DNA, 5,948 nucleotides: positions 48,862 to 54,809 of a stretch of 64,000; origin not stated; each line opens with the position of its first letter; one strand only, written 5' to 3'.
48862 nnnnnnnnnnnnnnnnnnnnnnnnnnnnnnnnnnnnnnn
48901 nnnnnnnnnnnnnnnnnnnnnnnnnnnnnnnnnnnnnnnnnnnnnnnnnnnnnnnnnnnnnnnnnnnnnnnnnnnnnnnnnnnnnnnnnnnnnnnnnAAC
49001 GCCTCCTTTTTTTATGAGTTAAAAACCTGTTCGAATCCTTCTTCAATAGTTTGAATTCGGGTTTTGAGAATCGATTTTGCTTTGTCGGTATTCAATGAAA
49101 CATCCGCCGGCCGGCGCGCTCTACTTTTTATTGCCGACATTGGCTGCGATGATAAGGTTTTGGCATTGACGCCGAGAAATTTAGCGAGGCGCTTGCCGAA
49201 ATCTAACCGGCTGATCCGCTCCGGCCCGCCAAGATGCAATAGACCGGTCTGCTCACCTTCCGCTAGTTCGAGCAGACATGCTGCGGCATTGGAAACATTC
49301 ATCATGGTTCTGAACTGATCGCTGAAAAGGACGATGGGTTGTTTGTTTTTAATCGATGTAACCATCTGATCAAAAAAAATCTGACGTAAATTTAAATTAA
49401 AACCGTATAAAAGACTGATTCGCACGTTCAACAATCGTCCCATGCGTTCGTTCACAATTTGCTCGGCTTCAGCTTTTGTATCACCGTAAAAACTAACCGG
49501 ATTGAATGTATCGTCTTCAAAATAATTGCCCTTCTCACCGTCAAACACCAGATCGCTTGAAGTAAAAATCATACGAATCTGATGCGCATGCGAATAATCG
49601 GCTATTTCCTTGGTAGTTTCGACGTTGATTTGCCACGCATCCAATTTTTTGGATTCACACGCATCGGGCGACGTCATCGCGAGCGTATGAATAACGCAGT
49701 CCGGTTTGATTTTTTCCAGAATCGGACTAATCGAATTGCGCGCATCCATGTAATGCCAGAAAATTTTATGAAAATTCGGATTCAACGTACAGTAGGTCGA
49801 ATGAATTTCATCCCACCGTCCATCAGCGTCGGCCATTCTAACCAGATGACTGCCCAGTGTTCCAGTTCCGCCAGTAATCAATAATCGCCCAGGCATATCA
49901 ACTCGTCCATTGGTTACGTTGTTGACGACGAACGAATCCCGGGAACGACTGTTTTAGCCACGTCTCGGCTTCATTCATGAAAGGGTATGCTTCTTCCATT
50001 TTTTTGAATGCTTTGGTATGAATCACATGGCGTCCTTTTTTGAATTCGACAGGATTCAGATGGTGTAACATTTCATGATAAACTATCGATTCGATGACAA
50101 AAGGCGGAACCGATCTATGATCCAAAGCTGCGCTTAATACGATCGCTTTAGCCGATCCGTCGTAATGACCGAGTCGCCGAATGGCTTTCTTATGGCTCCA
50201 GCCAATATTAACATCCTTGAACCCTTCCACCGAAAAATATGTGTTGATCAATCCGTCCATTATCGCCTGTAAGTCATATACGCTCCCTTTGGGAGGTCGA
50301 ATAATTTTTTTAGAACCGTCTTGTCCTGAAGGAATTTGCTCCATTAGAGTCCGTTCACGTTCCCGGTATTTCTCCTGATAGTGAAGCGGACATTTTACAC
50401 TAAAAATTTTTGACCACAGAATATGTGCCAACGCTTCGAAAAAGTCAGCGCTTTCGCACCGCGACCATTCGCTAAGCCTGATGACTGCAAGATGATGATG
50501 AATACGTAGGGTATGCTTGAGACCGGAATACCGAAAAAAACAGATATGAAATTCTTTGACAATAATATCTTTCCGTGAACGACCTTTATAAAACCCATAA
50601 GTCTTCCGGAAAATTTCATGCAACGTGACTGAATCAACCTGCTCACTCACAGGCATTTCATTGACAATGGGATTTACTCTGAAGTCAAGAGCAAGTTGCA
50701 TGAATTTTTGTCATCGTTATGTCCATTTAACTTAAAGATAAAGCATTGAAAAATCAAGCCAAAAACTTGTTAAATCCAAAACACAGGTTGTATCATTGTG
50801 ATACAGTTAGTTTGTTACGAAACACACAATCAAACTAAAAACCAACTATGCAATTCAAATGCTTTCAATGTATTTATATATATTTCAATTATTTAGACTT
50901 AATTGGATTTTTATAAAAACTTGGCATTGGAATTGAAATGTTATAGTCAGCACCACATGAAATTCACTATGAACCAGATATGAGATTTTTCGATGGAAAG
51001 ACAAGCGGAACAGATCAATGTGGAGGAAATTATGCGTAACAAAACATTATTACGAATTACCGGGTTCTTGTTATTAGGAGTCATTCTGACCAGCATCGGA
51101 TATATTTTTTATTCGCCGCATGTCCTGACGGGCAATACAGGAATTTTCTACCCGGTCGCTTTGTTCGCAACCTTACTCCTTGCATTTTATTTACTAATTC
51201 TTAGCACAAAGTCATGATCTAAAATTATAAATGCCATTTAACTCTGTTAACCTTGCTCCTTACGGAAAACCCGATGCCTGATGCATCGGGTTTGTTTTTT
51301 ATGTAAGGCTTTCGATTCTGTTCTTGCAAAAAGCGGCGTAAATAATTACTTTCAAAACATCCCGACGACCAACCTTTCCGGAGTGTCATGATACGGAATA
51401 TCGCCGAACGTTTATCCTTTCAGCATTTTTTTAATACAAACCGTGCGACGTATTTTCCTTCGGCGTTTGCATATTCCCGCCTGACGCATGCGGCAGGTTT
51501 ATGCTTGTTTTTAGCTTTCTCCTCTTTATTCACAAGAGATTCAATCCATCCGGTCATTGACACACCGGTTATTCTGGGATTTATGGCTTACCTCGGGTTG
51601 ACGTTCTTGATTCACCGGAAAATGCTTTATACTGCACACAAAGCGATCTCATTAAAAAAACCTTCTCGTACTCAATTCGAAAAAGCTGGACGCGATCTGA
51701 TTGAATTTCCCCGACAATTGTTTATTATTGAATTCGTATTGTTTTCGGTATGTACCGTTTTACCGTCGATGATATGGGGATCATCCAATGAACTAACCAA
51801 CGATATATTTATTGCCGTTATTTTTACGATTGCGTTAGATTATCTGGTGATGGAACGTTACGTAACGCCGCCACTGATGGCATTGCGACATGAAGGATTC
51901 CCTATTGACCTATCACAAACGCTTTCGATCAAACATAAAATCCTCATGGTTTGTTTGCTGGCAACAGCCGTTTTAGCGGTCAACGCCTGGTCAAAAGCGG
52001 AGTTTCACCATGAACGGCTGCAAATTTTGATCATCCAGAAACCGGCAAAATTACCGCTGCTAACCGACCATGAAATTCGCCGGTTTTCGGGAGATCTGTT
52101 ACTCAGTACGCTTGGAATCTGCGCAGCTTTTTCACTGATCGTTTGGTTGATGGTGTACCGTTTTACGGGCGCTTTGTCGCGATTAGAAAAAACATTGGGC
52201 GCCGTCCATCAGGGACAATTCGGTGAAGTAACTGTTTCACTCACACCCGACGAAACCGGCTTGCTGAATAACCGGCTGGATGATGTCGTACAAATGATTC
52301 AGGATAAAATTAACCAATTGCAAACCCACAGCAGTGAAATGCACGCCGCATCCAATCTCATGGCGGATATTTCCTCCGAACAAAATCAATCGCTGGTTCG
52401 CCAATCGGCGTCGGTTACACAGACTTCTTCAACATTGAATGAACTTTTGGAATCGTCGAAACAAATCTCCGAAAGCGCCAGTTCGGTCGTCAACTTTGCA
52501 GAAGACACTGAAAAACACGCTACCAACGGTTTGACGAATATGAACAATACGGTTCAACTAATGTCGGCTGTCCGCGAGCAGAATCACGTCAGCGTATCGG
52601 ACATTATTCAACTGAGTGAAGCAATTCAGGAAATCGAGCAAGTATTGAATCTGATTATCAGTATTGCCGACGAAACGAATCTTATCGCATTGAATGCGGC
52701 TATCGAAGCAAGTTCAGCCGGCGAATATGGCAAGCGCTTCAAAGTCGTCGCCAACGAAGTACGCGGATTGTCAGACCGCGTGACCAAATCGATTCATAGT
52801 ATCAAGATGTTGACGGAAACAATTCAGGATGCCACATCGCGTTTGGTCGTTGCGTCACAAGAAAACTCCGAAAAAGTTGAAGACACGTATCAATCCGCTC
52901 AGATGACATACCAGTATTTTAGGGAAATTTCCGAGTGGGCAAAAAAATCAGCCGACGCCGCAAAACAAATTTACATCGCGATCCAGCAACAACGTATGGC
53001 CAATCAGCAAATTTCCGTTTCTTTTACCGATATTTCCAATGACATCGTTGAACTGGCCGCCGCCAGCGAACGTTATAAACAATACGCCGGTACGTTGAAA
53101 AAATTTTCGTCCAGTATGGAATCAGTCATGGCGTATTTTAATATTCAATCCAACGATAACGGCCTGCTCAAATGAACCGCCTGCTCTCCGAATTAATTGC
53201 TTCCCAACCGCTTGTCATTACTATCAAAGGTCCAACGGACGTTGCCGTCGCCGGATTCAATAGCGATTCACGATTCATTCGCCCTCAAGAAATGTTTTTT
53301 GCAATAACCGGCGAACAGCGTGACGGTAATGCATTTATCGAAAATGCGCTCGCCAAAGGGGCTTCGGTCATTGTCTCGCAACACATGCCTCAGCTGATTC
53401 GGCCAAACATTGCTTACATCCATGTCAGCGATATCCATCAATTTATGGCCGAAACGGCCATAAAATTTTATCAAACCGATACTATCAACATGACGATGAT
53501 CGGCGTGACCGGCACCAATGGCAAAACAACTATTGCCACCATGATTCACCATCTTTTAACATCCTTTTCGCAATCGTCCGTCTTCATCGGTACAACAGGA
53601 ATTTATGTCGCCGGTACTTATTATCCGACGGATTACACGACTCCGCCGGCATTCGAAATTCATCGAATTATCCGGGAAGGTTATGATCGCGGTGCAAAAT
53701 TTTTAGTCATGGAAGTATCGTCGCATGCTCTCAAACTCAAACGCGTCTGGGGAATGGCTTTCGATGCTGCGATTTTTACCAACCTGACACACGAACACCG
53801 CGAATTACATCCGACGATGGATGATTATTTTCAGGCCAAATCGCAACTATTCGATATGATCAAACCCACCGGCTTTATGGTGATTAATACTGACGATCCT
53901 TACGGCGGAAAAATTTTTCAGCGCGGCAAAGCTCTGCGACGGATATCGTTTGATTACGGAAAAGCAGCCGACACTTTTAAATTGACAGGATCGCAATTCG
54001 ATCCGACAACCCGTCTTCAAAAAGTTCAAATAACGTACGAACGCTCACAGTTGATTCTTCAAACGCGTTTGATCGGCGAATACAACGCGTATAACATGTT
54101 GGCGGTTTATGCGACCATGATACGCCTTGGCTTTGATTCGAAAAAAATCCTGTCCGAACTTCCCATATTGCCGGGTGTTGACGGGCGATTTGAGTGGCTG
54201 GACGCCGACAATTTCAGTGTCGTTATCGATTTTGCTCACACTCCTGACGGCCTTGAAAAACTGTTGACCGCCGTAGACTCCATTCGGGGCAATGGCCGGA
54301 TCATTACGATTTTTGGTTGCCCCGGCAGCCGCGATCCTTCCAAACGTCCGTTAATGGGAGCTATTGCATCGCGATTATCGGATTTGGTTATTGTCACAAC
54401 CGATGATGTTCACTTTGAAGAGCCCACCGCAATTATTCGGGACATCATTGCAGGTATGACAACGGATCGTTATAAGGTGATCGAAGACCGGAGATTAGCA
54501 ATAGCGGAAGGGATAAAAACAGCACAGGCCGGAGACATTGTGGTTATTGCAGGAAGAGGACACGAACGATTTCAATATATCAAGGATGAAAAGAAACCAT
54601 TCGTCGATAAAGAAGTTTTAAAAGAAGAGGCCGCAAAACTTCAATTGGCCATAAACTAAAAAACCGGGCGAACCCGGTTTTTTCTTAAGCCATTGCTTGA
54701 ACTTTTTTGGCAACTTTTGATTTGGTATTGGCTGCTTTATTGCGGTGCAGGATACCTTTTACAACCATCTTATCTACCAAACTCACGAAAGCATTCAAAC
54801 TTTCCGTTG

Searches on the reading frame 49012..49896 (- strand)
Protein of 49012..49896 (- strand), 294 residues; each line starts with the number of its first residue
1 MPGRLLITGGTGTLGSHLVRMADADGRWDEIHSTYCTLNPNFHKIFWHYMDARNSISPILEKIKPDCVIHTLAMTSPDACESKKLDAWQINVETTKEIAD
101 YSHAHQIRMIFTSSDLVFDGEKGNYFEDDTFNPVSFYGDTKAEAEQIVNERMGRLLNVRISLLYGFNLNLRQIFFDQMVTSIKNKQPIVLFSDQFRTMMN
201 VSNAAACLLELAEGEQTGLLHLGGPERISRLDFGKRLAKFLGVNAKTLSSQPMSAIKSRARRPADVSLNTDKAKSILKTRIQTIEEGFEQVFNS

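Call 42: search_protein_families(library=pfam, proteins=[window:49012-49896:-], max_evalue=0.001)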
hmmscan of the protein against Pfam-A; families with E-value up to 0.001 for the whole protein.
window:49012-49896:- (294 aa): 6 families
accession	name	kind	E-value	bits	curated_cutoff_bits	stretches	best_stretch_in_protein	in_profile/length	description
PF04321.23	RmlD_sub_bind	-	1.2e-51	176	27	1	4-292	2-282/287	RmlD substrate binding domain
PF01370.27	Epimerase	-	2.5e-23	83.2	20.9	1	6-213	2-226/240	NAD dependent epimerase/dehydratase family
PF16363.11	GDP_Man_Dehyd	-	2.1e-11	44.3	27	1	6-149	1-165/332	GDP-mannose 4,6 dehydratase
PF02719.21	Polysacc_synt_2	-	2.5e-09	37.2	20.2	1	53-244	66-250/293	Polysaccharide biosynthesis protein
PF07993.18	NAD_binding_4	-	1e-06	28.6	20.1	0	66-159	90-200/258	Male sterility protein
PF01073.25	3Beta_HSD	-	1.1e-06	28.3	22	1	6-156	1-165/280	3-beta hydroxysteroid dehydrogenase/isomerase family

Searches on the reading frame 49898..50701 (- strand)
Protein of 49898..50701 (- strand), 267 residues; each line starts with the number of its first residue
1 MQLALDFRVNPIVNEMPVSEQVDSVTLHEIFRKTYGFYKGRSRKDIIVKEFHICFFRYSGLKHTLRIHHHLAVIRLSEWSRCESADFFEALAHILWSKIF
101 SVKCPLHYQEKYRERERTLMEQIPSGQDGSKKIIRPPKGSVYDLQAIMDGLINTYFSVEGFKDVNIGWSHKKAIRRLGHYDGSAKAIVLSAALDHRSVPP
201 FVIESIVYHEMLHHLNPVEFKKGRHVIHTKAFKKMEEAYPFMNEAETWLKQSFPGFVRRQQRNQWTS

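Call 72: search_protein_families(library=pfam, proteins=[window:49898-50701:-], max_evalue=0.001)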
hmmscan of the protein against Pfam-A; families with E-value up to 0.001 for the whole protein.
window:49898-50701:- (267 aa): 1 family
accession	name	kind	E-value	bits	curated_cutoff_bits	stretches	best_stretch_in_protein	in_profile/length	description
PF10263.15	SprT-like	-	1.8e-05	24.9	25.6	1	145-238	2-94/108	SprT-like family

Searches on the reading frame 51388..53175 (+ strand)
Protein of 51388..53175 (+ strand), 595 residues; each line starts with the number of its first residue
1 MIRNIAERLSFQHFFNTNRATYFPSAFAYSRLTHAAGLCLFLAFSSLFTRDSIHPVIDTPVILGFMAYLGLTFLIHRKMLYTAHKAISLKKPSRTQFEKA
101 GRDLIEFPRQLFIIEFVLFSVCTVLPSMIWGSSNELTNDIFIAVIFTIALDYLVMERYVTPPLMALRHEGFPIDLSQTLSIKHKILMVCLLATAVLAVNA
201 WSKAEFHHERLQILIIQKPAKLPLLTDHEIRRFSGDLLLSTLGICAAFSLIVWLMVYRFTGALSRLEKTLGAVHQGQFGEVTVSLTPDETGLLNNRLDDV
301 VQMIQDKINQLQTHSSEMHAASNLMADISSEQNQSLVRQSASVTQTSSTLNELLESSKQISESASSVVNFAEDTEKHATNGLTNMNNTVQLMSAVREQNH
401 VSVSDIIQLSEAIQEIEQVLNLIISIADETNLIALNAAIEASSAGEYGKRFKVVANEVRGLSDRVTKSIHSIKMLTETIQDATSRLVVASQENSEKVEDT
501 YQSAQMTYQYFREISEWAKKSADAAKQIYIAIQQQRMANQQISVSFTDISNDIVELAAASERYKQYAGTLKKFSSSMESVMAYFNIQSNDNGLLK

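Call 72: search_protein_families(library=pfam, proteins=[window:51388-53175:+], max_evalue=0.001)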
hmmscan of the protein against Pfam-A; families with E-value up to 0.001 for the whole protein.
window:51388-53175:+ (595 aa): 1 family
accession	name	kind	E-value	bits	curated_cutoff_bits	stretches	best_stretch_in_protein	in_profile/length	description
PF00015.26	MCPsignal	-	5.4e-29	101.7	34.6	1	370-551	3-170/172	Methyl-accepting chemotaxis protein (MCP) signalling domain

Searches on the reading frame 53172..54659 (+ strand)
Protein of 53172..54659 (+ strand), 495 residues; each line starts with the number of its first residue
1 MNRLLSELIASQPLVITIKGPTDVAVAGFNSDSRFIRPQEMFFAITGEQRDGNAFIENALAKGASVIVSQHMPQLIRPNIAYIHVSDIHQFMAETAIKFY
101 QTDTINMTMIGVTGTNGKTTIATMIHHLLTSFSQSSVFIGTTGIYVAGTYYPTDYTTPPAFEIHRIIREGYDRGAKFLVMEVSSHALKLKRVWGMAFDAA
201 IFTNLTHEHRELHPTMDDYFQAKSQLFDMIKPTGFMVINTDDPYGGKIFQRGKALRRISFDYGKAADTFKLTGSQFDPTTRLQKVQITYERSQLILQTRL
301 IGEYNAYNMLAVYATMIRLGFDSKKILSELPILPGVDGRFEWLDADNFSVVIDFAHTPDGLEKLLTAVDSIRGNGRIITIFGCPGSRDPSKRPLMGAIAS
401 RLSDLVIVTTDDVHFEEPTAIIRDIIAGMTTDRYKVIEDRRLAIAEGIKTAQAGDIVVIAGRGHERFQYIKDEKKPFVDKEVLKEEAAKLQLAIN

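Call 42: search_protein_families(library=pfam, proteins=[window:53172-54659:+], max_evalue=0.001)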
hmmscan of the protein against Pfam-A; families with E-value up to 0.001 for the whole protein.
window:53172-54659:+ (495 aa): 3 families
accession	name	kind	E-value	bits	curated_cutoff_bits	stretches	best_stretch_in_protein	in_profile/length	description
PF08245.18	Mur_ligase_M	-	7.2e-48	163.6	24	1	112-315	1-199/200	Mur ligase middle domain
PF02875.26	Mur_ligase_C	-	1.9e-30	106.7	28.4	1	338-463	1-127/127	Mur ligase, glutamate ligase domain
PF01225.30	Mur_ligase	-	2.1e-07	31.6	21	1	30-100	6-95/95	Mur ligase family, catalytic domain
